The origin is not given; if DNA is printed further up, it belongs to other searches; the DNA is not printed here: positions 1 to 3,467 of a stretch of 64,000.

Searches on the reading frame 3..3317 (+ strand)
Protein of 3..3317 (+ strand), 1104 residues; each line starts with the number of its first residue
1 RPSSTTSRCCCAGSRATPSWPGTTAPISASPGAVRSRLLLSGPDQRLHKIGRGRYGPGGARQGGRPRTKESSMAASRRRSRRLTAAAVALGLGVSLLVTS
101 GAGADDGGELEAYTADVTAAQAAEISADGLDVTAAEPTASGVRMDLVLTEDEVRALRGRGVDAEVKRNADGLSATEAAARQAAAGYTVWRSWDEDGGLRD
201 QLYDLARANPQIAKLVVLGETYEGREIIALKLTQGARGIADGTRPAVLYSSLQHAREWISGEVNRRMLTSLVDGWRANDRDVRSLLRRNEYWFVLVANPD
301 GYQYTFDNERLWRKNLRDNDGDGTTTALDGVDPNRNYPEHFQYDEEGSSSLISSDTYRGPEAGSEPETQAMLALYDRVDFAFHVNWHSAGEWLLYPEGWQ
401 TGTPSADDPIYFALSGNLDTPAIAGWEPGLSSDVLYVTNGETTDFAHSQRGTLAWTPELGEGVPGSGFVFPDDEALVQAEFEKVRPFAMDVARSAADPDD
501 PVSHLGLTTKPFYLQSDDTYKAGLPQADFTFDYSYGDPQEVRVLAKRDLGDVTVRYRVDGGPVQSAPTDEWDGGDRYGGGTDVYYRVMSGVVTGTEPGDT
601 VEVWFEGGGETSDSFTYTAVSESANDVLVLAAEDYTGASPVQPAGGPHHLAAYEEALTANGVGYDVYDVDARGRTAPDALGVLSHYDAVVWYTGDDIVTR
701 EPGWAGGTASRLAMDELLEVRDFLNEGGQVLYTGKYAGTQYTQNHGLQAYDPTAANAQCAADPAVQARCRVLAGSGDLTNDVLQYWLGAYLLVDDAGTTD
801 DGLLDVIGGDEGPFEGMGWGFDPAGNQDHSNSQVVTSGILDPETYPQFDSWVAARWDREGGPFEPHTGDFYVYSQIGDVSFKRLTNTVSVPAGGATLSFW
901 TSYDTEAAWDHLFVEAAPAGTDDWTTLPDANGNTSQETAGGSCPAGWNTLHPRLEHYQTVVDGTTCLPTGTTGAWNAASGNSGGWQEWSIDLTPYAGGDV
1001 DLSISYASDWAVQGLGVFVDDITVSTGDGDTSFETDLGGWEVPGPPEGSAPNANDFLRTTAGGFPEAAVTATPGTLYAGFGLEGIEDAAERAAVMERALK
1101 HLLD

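Call 94: search_protein_families(library=pfam, proteins=[window:3-3317:+], max_evalue=0.001)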
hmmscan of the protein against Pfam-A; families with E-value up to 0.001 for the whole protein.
window:3-3317:+ (1104 aa): 2 families
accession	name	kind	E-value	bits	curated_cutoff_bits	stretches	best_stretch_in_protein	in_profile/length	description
PF00246.29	Peptidase_M14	-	5.2e-54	184.2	21.6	1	202-473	5-274/286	Zinc carboxypeptidase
PF20773.4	InhA-like_MAM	-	1.1e-12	48.3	26.9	2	975-1036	113-173/191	Immune inhibitor A-like, MAM domain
